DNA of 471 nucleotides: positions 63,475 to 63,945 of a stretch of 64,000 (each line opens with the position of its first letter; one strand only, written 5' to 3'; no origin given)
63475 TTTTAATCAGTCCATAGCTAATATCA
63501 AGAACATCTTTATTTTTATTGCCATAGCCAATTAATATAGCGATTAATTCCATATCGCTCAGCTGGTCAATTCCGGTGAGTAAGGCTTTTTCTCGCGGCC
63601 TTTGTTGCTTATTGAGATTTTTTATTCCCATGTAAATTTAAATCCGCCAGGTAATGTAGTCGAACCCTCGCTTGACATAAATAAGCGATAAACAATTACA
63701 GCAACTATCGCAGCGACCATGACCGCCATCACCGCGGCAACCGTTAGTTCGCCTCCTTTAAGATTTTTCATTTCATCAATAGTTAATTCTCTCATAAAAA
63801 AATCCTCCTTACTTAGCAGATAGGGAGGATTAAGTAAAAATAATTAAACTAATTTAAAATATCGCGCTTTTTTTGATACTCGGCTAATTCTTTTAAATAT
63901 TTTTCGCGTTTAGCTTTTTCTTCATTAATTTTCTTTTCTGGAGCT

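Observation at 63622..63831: Small double-glycine-leader-like hydrophobic peptide whose SD is embedded in the valS terminator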

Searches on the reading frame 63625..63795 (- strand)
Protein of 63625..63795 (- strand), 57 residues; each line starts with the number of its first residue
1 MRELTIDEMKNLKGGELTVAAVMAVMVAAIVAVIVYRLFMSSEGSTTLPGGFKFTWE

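Call 4: search_protein_families(library=ncbifam, proteins=[window:63625-63795:-], max_evalue=10)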
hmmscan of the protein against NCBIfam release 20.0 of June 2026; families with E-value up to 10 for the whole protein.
seq(57 aa): 1 family
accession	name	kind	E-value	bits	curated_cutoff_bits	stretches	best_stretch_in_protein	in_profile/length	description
TIGR03893.1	lant_SP_1948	subfamily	0.13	12.6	32.95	1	3-40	12-57/61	lichenicidin A2 family type 2 lantibiotic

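Call 5: search_protein_families(library=pfam, proteins=[window:63625-63795:-], max_evalue=10)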
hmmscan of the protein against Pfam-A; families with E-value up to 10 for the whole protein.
seq(57 aa): 4 families
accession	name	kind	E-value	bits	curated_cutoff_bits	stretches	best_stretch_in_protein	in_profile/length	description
PF08114.16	PMP1_2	-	0.048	13.8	22.3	1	9-37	3-31/43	ATPase proteolipid family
PF20082.4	DUF6476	-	0.053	13.9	24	1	17-50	14-45/91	Family of unknown function (DUF6476)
PF01034.25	Syndecan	-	0.13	12.7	25.2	1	20-48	15-44/64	Syndecan domain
PF06682.17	SARAF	-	0.26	11.3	30.8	1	14-45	155-186/333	SOCE-associated regulatory factor of calcium homoeostasis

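Call 6: find_homologous_proteins(query=window:63625-63795:-, max_evalue=10)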
Query seq(57 aa) (57 aa): 102 proteins with E <= 10 among 104 candidates.
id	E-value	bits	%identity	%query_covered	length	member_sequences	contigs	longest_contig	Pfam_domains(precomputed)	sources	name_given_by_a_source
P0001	2.0e-26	107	98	96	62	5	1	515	-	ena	-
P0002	3.1e-24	100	88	100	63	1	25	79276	-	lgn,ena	-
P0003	6.0e-24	100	88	100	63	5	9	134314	-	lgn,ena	-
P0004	1.2e-23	99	86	100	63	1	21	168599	-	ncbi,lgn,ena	-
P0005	1.4e-23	98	86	100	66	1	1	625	-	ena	-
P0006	2.3e-23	98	86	100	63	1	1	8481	-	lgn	-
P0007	7.5e-22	93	74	100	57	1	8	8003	-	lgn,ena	-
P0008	1.1e-20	89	74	100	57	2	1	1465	-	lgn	-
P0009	1.0e-19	86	74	100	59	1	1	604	-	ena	-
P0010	1.7e-19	86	67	100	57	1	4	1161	-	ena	-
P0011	1.2e-18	83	70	100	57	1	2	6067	-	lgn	-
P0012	1.4e-18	83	68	100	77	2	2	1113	-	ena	-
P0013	5.2e-18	81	63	100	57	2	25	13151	-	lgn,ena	-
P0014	5.9e-18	81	68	100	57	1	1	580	-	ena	-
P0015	6.0e-18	81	68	100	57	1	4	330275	-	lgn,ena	-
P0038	1.2e-15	74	64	100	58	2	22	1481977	-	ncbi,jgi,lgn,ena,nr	ncbi:MAG: hypothetical protein LKF69_03985 [Bacilli bacterium]|jgi:flagellar basal body-associated p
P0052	6.1e-15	72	63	100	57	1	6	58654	-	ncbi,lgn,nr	ncbi:MAG: class IIb bacteriocin, lactobin A/cerein 7B family [Bacillales bacterium]|nr:class IIb bac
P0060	1.2e-14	71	67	100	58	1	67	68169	-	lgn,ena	-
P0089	2.1e-12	64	55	100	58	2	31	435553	-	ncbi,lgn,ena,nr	ncbi:MAG: hypothetical protein GX350_03230 [Erysipelotrichaceae bacterium]|nr:hypothetical protein [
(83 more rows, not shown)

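Call 10: find_encoding_contigs(protein=P0038, flank=10000, max_places=3)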
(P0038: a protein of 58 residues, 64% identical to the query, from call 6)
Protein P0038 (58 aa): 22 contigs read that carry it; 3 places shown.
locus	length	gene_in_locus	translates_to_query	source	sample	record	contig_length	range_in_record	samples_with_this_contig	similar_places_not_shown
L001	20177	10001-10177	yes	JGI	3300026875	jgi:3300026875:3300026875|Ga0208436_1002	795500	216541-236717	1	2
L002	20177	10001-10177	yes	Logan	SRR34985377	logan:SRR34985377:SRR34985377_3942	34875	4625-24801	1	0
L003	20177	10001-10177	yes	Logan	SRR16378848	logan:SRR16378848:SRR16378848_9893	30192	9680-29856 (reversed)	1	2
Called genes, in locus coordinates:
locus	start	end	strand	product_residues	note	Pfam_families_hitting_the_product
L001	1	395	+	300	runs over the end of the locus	-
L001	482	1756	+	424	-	PF05697:Trigger_N, PF00254:FKBP_C, PF05698:Trigger_C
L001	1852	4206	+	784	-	PF02190:LON_substr_bdg, PF00004:AAA, PF07728:AAA_5, PF22667:Lon_lid, PF05362:Lon_C, PF13541:ChlI (weak)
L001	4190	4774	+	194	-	PF03193:RsgA_GTPase (faint), PF01926:MMR_HSR1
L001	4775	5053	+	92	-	-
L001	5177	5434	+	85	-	PF00166:Cpn10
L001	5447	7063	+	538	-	PF00118:Cpn60_TCP1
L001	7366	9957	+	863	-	PF00133:tRNA-synt_1, PF09334:tRNA-synt_1g, PF13603:tRNA-synt_1_2, PF09334:tRNA-synt_1g, PF01406:tRNA-synt_1e (weak), PF08264:Anticodon_1, PF10458:Val_tRNA-synt_C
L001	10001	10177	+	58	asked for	-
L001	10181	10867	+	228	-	PF20582:UPF0758_N, PF04002:RadC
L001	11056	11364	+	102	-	PF00829:Ribosomal_L21p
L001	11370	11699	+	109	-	PF04327:Peptidase_Prp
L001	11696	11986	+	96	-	PF01016:Ribosomal_L27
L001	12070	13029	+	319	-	PF00535:Glycos_transf_2, PF13641:Glyco_tranf_2_3 (weak)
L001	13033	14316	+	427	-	PF01018:GTP1_OBG, PF01926:MMR_HSR1, PF02421:FeoB_N, PF09269:DUF1967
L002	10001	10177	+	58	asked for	-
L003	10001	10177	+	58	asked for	-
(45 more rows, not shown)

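Call 11: find_encoding_contigs(protein=P0089, flank=10000, max_places=3)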
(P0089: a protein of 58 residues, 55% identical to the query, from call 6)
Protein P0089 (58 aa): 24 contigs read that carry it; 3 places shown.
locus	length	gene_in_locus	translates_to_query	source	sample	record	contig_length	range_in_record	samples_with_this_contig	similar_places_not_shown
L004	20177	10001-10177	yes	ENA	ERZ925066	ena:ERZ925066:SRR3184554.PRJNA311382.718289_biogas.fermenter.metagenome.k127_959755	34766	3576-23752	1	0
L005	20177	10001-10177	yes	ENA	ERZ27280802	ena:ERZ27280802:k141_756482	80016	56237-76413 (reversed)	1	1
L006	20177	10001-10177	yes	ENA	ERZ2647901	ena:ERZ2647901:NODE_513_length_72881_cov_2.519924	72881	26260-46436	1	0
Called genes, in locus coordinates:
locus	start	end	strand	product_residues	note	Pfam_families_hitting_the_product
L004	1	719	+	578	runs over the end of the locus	PF01541:GIY-YIG (faint), PF27096:UvrC_M, PF02151:UVR (weak), PF22920:UvrC_RNaseH, PF08459:UvrC_RNaseH_dom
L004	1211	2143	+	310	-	-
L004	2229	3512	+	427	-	PF05697:Trigger_N, PF00254:FKBP_C, PF05698:Trigger_C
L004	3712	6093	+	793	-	PF02190:LON_substr_bdg, PF13401:AAA_22 (faint), PF00004:AAA, PF07728:AAA_5 (weak), PF22667:Lon_lid, PF05362:Lon_C, PF13541:ChlI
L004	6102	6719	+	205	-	PF03193:RsgA_GTPase (weak), PF00009:GTP_EFTU (faint), PF01926:MMR_HSR1, PF02421:FeoB_N (weak)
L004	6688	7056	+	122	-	-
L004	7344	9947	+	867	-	PF00133:tRNA-synt_1, PF01406:tRNA-synt_1e (faint), PF09334:tRNA-synt_1g, PF13603:tRNA-synt_1_2, PF09334:tRNA-synt_1g, PF08264:Anticodon_1, PF10458:Val_tRNA-synt_C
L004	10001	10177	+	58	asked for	-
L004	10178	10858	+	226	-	PF20582:UPF0758_N, PF04002:RadC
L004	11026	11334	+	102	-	PF00829:Ribosomal_L21p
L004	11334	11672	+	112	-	PF04327:Peptidase_Prp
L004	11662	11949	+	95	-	PF01016:Ribosomal_L27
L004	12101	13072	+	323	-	PF00535:Glycos_transf_2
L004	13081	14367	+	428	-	PF01018:GTP1_OBG, PF01926:MMR_HSR1, PF02421:FeoB_N, PF09269:DUF1967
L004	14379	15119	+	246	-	PF02540:NAD_synthase, PF03054:tRNA_Me_trans (weak)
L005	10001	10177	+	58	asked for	-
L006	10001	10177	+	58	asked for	-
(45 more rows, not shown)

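Call 12: find_related_loci(query=A1, collection=genome_contigs, flank=6000)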
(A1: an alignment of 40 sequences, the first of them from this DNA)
Query A1 (57 aa) in genome_contigs; peptide patterns used: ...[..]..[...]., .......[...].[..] (x = any residue, [..] = any of these).
228 stretches matched a pattern; 208 encode a relative of the query (tblastn E <= 1e-3); the best 80 are kept; 80 distinct loci.
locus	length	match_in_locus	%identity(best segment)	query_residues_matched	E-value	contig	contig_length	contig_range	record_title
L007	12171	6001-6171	98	1-57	6e-33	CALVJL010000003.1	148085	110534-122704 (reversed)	MAG: uncultured Bacilli bacterium isolate BRZ_KC__bin21 genome assembly, contig: BRZ_KC__NODE_95_length_148085_cov_23.76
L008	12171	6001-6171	67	2-57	1e-22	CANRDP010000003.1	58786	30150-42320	MAG: uncultured Bacilli bacterium isolate Lapin-025__bin9 genome assembly, contig: Lapin-025__NODE_326_length_58786_cov_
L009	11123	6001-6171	72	2-57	4e-22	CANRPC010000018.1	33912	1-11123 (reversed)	MAG: uncultured Bacilli bacterium isolate Lapin-019__bin23 genome assembly, contig: Lapin-019__NODE_717_length_33912_cov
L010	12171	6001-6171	65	1-56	4e-21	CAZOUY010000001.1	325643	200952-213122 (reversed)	MAG TPA_asm: uncultured Coprobacillus sp. isolate binchicken_co370_211 genome assembly, contig: NODE_16_length_325643_co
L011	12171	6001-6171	65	1-56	9e-21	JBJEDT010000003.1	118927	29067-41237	MAG: Bacilli bacterium isolate LOHA10_bin.022 NODE_10_length_118927_cov_17.090745, whole genome shotgun sequence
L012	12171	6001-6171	67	2-57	9e-21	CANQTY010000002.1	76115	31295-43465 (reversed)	MAG: uncultured Bacilli bacterium isolate Lapin-008__bin59 genome assembly, contig: Lapin-008__NODE_404_length_76115_cov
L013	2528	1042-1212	65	1-56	9e-21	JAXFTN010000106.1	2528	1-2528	MAG: Bacilli bacterium isolate SUG2458 k141_4970111, whole genome shotgun sequence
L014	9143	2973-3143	63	1-56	1e-20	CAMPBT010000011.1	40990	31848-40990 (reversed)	MAG: uncultured Bacillales bacterium isolate SRR873610_bin.55_metaWRAP_v1.3_MAG genome assembly, contig: NODE_1147_lengt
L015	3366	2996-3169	62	1-57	2e-20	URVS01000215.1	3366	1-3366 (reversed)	uncultured Mollicutes bacterium isolate UMGS1395 genome assembly, contig: NODE_13839_length_3366_cov_2.274539, whole gen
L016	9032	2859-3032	69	1-57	1e-20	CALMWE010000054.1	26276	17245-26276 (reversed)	MAG TPA_asm: uncultured Bacillales bacterium isolate SRR8859111_bin.165_CONCOCT_v1.1_MAG genome assembly, contig: ERZ164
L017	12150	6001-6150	66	8-57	2e-20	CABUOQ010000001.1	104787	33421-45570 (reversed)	MAG TPA_asm: uncultured Firmicutes bacterium isolate MGYG-HGUT-04199 genome assembly, contig: GUT_GENOME259479_1, whole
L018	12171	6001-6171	68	1-56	3e-20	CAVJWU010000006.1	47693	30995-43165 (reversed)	Azospirillum sp. CAG:239 isolate H07681-L1_cleanbin_000018 genome assembly, contig: Spades_H07681-L1_contig_355, whole g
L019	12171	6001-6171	68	1-56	3e-20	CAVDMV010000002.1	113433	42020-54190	Acutalibacteraceae bacterium isolate H07670-L1_cleanbin_000010 genome assembly, contig: Spades_H07670-L1_contig_41, whol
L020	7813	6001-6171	68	1-56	5e-20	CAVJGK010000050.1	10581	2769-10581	Lachnospiraceae bacterium isolate G02630-L1_cleanbin_000025 genome assembly, contig: Spades_G02630-L1_contig_3144, whole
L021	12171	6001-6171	67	1-56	7e-20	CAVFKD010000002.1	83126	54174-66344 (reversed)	bacterium isolate H07633-L1_cleanbin_000015 genome assembly, contig: Spades_H07633-L1_contig_83, whole genome shotgun se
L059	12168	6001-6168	55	3-57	1e-16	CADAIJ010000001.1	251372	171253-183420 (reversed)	MAG: uncultured Erysipelotrichaceae bacterium isolate RUG13318 genome assembly, contig: RUG13318_asm_1, whole genome sho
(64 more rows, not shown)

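Call 17: search_protein_families(library=ncbifam, alignment_id=A1, max_evalue=1)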
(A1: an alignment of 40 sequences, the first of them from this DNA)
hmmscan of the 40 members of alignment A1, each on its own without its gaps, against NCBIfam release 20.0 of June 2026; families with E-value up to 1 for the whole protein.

A. member 1, seq(57 aa): 1 family
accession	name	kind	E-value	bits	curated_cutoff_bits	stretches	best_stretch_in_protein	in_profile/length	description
TIGR03893.1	lant_SP_1948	subfamily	0.13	12.6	32.95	1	3-40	12-57/61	lichenicidin A2 family type 2 lantibiotic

B. families by the number of members that match (of 40 scanned): 30 families (the first 25 are shown)
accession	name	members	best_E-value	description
TIGR01847.1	bacteriocin_sig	14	0.0021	bacteriocin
TIGR03949.1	bact_IIb_cerein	10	4.5e-06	class IIb bacteriocin, lactobin A/cerein 7B family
TIGR03893.1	lant_SP_1948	8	0.0011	lichenicidin A2 family type 2 lantibiotic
NF038153.1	lant_leader_L1a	6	0.017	class I lanthipeptide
NF038034.1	lactGbeta_entB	5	0.01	lactococcin G-beta/enterocin 1071B family bacteriocin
NF033214.1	ComC_Streptocco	5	0.014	competence-stimulating peptide ComC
NF047798.1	leader_Chryseo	3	0.01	bacteriocin-like protein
NF007722.0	PRK10414.1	3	0.031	tol-pal system-associated acyl-CoA thioesterase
TIGR04149.1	GG_sam_targ_CFB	3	0.057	TIGR04149 family rSAM-modified RiPP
NF042931.1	SAG1386_EF1546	2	0.014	SAG1386/EF1546 family surface-associated protein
NF033456.1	RiPP_CCRG-2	2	0.033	CCRG-2 family RiPP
NF052259.1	SCO2584_fam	2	0.047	SCO2584 family spore wall biosynthesis protein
NF006912.0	PRK09400.2-3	2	0.052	preprotein translocase subunit SecE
NF009538.1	PRK12904.1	2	0.22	preprotein translocase subunit SecA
NF007878.0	PRK10582.1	1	0.016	cytochrome o ubiquinol oxidase subunit IV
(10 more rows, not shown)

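Call 21: search_protein_representatives(alignment_id=A1)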
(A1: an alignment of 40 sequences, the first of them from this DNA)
Query: 40 sequences, 58 profile positions. Proteins with E-value up to 0.001 (for the whole library): 74; up to 1e-10: 51; up to 1e-30: 0. The best 74 are listed.
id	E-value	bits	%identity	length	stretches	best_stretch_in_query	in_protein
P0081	7.4e-28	112.1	-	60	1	2-58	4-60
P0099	7.7e-27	108.8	-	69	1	1-58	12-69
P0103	4.0e-26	106.5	-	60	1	2-58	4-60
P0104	8.1e-26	105.5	-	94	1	2-58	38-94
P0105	2.4e-25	104.1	-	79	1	2-57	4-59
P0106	4.7e-25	103.1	-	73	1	1-57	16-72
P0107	5.6e-25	102.9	-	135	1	2-58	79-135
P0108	3.4e-24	100.3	-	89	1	2-58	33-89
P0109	4.7e-24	99.9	-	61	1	1-57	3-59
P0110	6.5e-24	99.5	-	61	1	2-58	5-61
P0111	4.0e-23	96.9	-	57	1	1-57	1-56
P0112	7.2e-23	96.1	-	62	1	2-57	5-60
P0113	1.7e-22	94.9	-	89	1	1-58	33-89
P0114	7.9e-22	92.8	-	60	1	3-57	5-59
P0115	3.6e-21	90.7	-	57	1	1-57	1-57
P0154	7.1e-10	54.5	-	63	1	2-57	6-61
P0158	3.1e-08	49.2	-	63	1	3-57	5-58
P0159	4.8e-08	48.6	-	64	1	2-56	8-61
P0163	7.3e-06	41.6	-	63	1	7-57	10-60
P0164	7.6e-06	41.6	-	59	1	2-57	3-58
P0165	8.9e-06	41.4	-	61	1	3-57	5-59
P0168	4.5e-05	39.1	-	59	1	2-57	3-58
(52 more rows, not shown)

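Call 23: find_encoding_contigs(protein=P0164, flank=10000, max_places=3)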
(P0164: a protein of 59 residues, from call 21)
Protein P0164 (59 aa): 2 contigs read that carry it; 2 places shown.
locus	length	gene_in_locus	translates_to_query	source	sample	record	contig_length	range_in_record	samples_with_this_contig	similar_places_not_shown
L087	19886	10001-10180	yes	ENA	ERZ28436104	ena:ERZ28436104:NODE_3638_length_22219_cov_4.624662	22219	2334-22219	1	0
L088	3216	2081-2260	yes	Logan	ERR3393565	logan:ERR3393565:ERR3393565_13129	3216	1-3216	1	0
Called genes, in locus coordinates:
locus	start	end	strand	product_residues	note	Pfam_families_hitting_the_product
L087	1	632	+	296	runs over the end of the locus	-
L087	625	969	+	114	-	-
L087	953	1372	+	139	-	-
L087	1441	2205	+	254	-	-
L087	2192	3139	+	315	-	PF01336:tRNA_anti-codon (weak), PF01966:HD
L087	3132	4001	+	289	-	PF01569:PAP2, PF14360:PAP2_C (weak)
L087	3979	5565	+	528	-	PF00005:ABC_tran, PF13304:AAA_21 (faint), PF12848:ABC_tran_Xtn, PF00005:ABC_tran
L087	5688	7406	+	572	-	-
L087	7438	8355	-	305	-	-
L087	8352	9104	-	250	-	PF20918:SPOCS_spoVID-N (faint)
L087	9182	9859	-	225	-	-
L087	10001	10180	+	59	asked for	-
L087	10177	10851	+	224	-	PF20582:UPF0758_N, PF04002:RadC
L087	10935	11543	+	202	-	PF03775:MinC_C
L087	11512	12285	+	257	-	PF00142:Fer4_NifH (faint), PF01656:CbiA, PF02374:ArsA_ATPase (faint), PF06564:CBP_BcsQ (faint), PF09140:MipZ, PF10609:ParA, PF13614:AAA_31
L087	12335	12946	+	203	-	PF01551:Peptidase_M23 (weak)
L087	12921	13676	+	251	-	PF02163:Peptidase_M50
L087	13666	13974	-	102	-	-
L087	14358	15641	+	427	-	PF01225:Mur_ligase, PF08245:Mur_ligase_M, PF02875:Mur_ligase_C (weak)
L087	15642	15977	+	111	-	-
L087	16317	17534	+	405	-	PF00579:tRNA-synt_1b, PF22421:SYY_C-terminal, PF01479:S4 (weak)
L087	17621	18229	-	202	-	PF00163:Ribosomal_S4, PF01479:S4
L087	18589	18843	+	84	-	-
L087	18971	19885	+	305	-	?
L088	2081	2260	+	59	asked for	-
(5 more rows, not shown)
